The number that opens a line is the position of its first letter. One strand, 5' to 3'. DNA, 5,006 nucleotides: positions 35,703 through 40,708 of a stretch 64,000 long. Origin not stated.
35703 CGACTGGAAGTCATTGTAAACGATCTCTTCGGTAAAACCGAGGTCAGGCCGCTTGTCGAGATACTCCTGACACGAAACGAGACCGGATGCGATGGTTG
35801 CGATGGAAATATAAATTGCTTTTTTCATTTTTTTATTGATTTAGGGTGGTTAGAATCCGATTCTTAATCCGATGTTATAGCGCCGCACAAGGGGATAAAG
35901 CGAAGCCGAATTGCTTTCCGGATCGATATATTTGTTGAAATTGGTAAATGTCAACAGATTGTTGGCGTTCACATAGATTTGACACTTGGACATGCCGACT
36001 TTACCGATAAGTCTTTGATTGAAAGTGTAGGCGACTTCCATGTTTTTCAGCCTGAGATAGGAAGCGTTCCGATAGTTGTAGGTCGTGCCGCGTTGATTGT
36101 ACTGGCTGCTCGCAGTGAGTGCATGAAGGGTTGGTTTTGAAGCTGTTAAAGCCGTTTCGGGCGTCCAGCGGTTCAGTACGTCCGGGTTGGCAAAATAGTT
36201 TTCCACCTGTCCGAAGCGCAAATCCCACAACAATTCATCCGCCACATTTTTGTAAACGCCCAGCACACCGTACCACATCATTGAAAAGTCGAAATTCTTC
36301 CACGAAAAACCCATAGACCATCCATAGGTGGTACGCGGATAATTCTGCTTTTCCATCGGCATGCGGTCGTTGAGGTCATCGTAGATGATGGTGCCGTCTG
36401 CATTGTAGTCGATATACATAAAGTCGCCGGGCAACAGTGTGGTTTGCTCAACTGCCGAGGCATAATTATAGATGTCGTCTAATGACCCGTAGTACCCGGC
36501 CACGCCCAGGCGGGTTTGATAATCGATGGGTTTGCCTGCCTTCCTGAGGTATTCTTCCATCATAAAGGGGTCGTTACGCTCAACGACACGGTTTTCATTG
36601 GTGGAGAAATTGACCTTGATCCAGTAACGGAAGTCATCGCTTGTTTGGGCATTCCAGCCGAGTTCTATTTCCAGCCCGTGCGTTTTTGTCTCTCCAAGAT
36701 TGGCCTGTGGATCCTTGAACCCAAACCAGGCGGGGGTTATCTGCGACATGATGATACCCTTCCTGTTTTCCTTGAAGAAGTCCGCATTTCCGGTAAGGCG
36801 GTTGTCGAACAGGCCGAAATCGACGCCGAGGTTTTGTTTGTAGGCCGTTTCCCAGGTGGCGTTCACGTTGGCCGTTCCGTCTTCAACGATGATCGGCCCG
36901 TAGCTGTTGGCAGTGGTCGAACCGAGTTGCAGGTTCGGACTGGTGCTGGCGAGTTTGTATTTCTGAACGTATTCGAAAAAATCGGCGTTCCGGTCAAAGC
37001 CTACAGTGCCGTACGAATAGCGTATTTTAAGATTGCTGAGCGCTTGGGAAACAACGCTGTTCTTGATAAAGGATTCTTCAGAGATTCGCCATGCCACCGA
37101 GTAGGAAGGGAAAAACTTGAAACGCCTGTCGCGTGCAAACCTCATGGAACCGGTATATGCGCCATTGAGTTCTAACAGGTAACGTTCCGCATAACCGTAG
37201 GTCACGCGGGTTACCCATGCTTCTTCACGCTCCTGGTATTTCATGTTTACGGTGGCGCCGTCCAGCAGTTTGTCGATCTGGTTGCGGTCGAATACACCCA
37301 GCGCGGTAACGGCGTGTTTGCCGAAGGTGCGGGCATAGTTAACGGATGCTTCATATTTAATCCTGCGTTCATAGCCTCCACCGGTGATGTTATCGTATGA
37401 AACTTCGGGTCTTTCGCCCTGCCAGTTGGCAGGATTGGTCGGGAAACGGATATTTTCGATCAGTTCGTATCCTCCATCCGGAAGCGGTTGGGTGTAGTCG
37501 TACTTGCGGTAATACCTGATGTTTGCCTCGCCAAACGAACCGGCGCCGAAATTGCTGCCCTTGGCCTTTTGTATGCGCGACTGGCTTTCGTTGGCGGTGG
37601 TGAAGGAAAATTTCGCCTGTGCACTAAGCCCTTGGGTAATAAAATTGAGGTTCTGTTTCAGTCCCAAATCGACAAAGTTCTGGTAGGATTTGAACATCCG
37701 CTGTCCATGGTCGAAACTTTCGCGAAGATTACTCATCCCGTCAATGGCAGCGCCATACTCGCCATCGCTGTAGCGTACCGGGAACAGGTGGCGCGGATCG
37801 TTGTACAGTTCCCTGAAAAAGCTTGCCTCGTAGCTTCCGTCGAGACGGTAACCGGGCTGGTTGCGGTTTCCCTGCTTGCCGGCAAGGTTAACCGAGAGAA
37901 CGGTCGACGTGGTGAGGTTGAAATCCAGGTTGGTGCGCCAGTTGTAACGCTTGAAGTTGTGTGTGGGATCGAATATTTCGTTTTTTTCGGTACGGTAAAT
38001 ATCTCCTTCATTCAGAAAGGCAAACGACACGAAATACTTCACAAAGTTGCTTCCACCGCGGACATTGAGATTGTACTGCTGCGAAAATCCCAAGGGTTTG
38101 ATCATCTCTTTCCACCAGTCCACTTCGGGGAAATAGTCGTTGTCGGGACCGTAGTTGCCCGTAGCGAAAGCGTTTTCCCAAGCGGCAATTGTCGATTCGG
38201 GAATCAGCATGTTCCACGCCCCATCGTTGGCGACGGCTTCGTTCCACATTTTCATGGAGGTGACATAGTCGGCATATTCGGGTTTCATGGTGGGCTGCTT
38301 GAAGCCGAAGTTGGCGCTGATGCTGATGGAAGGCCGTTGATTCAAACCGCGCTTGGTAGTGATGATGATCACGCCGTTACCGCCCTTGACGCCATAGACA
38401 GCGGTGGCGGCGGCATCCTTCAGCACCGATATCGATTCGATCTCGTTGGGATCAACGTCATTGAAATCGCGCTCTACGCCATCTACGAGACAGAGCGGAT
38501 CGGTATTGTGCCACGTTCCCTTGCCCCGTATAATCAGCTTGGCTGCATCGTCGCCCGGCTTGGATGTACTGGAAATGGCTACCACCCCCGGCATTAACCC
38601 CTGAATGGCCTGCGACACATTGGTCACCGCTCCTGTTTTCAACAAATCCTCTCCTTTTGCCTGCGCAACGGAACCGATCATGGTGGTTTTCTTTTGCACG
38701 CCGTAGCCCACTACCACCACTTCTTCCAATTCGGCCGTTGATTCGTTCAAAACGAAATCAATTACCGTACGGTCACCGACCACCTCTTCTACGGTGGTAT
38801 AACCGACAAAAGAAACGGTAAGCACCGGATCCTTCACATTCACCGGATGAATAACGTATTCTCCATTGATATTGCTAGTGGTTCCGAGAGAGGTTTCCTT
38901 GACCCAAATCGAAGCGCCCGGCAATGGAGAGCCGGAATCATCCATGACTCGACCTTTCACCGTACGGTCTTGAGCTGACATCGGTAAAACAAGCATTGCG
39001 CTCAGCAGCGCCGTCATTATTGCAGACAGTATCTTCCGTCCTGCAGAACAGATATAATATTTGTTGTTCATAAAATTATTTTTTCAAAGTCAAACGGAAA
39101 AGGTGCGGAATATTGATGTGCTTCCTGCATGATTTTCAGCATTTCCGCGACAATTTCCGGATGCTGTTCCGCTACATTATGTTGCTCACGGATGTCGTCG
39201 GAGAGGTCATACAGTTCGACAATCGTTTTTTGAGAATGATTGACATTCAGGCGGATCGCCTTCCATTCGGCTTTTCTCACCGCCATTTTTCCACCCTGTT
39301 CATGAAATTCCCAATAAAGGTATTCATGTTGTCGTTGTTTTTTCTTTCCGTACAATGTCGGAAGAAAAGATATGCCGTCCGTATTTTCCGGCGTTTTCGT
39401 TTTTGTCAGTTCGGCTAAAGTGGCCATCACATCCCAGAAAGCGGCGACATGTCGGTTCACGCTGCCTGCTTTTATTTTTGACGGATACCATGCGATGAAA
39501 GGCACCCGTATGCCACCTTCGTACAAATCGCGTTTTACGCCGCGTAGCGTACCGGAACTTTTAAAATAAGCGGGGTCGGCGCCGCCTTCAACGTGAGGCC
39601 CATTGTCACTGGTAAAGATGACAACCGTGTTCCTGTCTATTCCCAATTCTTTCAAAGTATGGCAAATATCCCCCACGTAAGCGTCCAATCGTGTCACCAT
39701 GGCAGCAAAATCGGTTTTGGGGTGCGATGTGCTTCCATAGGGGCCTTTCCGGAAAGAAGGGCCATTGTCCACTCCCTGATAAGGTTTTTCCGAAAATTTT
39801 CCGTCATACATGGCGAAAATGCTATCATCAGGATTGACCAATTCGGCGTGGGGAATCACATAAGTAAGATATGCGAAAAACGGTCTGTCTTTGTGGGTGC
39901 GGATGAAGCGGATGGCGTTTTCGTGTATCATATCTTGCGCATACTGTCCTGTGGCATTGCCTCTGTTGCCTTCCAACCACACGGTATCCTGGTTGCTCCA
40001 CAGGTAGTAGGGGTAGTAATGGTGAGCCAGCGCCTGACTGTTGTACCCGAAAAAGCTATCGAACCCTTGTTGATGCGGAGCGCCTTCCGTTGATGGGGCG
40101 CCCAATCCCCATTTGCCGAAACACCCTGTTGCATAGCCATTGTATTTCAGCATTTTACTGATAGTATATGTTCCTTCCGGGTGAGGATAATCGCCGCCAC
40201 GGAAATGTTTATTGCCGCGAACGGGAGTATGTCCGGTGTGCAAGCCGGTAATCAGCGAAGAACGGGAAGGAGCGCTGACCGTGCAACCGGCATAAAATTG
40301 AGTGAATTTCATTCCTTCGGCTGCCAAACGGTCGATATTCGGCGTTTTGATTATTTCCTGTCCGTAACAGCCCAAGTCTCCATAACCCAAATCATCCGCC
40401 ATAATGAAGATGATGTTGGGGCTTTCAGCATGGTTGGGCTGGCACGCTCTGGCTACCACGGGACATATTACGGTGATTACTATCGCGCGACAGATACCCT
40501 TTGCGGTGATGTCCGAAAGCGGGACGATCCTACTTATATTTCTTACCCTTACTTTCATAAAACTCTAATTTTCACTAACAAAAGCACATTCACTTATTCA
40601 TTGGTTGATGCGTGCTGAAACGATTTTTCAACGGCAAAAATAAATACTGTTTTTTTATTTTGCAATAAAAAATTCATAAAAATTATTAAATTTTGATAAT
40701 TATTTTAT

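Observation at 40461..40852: ~390-bp portable promoter/leader/start-codon module present upstream of two different PUL operons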

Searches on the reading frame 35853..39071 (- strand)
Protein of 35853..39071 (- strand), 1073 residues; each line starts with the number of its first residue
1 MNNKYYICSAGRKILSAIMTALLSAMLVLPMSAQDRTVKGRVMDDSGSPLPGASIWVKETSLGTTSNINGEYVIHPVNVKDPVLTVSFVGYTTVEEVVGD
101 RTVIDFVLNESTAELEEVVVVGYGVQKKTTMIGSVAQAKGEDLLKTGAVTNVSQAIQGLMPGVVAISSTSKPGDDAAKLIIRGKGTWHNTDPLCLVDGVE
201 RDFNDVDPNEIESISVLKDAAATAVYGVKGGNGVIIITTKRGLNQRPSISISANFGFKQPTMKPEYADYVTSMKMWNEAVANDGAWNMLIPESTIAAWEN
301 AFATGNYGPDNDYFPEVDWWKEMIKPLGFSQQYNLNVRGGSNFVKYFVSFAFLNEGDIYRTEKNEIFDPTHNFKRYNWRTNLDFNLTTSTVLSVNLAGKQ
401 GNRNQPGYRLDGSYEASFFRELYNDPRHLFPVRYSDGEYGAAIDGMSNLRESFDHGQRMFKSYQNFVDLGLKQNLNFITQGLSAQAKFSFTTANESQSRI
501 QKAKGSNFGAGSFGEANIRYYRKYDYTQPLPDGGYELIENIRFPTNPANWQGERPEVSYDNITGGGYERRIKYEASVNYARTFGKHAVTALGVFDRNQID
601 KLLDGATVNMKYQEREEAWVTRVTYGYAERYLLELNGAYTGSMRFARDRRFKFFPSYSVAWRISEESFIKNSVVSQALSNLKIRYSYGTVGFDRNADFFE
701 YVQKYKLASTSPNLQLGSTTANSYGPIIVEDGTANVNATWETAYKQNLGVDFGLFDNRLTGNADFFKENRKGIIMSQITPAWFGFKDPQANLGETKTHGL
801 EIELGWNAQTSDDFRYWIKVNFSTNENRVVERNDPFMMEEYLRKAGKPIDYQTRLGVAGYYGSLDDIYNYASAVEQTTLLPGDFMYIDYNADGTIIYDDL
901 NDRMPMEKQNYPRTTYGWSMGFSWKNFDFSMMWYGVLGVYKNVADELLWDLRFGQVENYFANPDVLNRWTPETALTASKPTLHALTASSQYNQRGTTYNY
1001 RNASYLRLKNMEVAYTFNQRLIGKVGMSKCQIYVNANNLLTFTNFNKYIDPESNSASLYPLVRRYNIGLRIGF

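Call 12: search_protein_families(library=pfam, proteins=[window:35853-39071:-], max_evalue=0.01)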
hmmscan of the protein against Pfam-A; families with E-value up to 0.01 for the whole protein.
window:35853-39071:- (1073 aa): 3 families
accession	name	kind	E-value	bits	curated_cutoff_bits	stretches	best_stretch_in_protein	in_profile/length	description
PF13715.12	CarbopepD_reg_2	-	4.7e-19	68.7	32.2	1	38-120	1-88/88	CarboxypepD_reg-like domain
PF07715.20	Plug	-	2.8e-16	60.4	23.9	1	130-234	4-107/107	TonB-dependent Receptor Plug Domain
PF13620.12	CarboxypepD_reg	-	4.5e-12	46.6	32.3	1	37-108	1-81/82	Carboxypeptidase regulatory-like domain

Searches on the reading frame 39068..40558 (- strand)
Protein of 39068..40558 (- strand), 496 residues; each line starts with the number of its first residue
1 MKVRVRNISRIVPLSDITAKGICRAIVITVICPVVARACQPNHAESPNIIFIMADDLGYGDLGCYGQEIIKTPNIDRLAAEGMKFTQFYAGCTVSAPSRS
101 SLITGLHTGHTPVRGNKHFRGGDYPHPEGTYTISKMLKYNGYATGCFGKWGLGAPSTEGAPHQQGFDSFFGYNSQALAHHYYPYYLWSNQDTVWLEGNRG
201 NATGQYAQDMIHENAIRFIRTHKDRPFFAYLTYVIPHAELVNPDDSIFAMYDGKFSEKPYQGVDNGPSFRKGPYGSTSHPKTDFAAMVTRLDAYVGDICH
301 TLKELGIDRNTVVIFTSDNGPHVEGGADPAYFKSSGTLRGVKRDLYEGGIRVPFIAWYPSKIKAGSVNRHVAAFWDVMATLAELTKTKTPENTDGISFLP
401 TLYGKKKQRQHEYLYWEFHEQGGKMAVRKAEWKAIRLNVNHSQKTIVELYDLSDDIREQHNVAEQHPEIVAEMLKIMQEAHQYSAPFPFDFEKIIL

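Call 12: search_protein_families(library=pfam, proteins=[window:39068-40558:-], max_evalue=0.01)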
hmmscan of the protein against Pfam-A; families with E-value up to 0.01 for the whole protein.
window:39068-40558:- (496 aa): 3 families
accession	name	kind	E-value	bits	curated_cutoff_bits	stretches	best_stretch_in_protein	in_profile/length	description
PF00884.28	Sulfatase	-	7.3e-57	193.4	25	1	47-385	1-299/301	Sulfatase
PF16347.10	SGSH_C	-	2.1e-17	64.1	29.3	1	342-479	8-150/154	N-sulphoglucosamine sulphohydrolase, C-terminal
PF01663.27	Phosphodiest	-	7.7e-10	39.3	23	1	71-321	19-221/342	Type I phosphodiesterase / nucleotide pyrophosphatase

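Call 18: find_homologous_proteins(query=window:39068-40558:-, max_evalue=1e-50)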
Query window:39068-40558:- (496 aa): 7984 proteins with E <= 1e-50 among 8000 candidates; the best 120 are listed.
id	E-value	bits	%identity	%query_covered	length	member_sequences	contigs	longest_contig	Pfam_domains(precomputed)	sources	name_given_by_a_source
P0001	0.0e+0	1105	100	93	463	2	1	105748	PF01663.28,PF16347.11,PF00884.29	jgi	jgi:arylsulfatase A-like enzyme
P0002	2.6e-241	820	74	92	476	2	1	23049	PF01663.28,PF16347.11,PF00884.29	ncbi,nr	ncbi:MAG: arylsulfatase [Tannerella sp.]|nr:arylsulfatase [Tannerella sp.]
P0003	3.5e-236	803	72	93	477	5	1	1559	PF01663.28,PF16347.11,PF00884.29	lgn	-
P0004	1.4e-234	798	71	94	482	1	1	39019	PF01663.28,PF16347.11,PF00884.29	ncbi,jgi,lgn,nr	ncbi:MAG: arylsulfatase [Prevotellaceae bacterium]|jgi:arylsulfatase A-like enzyme|nr:arylsulfatase 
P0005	3.2e-230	783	71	94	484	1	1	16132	PF01663.28,PF16347.11,PF00884.29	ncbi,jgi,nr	ncbi:MAG: arylsulfatase [Bacteroidales bacterium]|jgi:arylsulfatase A-like enzyme|nr:arylsulfatase [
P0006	2.6e-226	770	68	94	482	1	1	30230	PF01663.28,PF16347.11,PF00884.29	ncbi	-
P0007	6.7e-225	766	69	93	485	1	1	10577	PF01663.28,PF16347.11,PF00884.29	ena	-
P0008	1.1e-224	765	70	91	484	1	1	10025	PF01663.28,PF16347.11,PF00884.29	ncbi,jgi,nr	ncbi:MAG: arylsulfatase [Bacteroidales bacterium]|jgi:arylsulfatase A-like enzyme|nr:arylsulfatase [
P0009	1.4e-224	765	68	96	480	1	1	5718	PF01663.28,PF16347.11,PF00884.29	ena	-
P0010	6.8e-224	762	68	93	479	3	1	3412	PF01663.28,PF16347.11,PF00884.29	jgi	-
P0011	1.0e-223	762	67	96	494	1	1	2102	PF01663.28,PF16347.11,PF00884.29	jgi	jgi:arylsulfatase A-like enzyme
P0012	1.6e-223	761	66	97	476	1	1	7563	PF01663.28,PF16347.11,PF00884.29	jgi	jgi:arylsulfatase A-like enzyme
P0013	2.2e-223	761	69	94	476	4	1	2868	PF01663.28,PF16347.11,PF00884.29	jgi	-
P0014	2.2e-223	761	69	93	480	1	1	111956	PF01663.28,PF16347.11,PF00884.29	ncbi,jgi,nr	ncbi:MAG: arylsulfatase [Bacteroidales bacterium]|jgi:arylsulfatase A-like enzyme|nr:arylsulfatase [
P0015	2.5e-223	761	70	90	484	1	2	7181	PF01663.28,PF16347.11,PF00884.29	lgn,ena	-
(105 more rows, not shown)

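Call 19: find_encoding_contigs(protein=P0001, flank=10000, max_places=6)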
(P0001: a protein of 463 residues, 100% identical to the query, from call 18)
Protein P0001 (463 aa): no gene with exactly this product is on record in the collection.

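Call 41: find_encoding_contigs(protein=P0002, flank=10000, max_places=3)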
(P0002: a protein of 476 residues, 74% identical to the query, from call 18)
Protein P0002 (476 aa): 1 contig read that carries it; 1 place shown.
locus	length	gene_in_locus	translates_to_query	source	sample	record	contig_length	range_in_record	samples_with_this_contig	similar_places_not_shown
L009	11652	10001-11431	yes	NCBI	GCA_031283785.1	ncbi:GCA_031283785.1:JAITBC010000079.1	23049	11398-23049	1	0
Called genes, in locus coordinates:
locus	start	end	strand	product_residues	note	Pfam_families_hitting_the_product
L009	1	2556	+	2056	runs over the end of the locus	PF01835:MG2, PF00207:A2M, PF17973:bMG10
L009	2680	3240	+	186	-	PF07638:Sigma70_ECF (faint), PF04542:Sigma70_r2, PF08281:Sigma70_r4_2, PF04545:Sigma70_r4 (weak)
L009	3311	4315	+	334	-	PF04773:FecR, PF16344:FecR_C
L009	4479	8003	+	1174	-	PF07660:STN, PF13620:CarboxypepD_reg, PF13715:CarbopepD_reg_2, PF07715:Plug, PF00593:TonB_dep_Rec_b-barrel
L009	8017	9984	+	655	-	PF14322:SusD-like_3 (faint), PF07980:SusD_RagB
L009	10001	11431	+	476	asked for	PF00884:Sulfatase, PF01663:Phosphodiest, PF16347:SGSH_C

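Call 42: find_encoding_contigs(protein=P0004, flank=10000, max_places=3)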
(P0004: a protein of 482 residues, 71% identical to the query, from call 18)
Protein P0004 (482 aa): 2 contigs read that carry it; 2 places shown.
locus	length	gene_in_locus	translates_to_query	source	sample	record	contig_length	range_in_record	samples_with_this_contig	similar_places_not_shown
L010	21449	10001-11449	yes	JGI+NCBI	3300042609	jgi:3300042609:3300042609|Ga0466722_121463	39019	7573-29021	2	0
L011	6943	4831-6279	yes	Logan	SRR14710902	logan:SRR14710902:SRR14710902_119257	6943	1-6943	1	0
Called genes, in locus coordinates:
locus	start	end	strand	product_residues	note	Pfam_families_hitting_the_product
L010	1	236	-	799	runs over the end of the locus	PF14498:Glyco_hyd_65N_2, PF22124:Glyco_hydro_95_cat, PF21307:Glyco_hydro_95_C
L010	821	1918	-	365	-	PF16389:DUF4998, PF00754:F5_F8_type_C, PF22633:F5_F8_type_C_2 (weak)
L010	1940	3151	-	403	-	PF16323:DUF4959, PF17166:DUF5126, PF16391:DUF5000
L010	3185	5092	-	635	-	PF14322:SusD-like_3, PF07980:SusD_RagB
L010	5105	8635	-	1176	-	PF07660:STN (weak), PF13620:CarboxypepD_reg, PF13715:CarbopepD_reg_2, PF07715:Plug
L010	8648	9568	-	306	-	PF04773:FecR, PF16344:FecR_C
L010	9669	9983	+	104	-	PF14898:DUF4491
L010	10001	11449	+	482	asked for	PF00884:Sulfatase, PF01663:Phosphodiest, PF16347:SGSH_C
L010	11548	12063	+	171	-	PF02620:YceD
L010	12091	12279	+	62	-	PF01783:Ribosomal_L32p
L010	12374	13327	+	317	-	PF02504:FA_synthesis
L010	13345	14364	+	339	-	PF00108:Thiolase_N, PF08545:ACP_syn_III, PF08541:ACP_syn_III_C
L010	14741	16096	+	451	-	PF05896:NQRA_N, PF24836:NQRA_2nd, PF11973:NQRA_SLBB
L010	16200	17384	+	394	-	PF03116:NQR2_RnfD_RnfE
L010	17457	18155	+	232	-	PF04205:FMN_bind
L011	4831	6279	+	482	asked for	PF00884:Sulfatase, PF01663:Phosphodiest, PF16347:SGSH_C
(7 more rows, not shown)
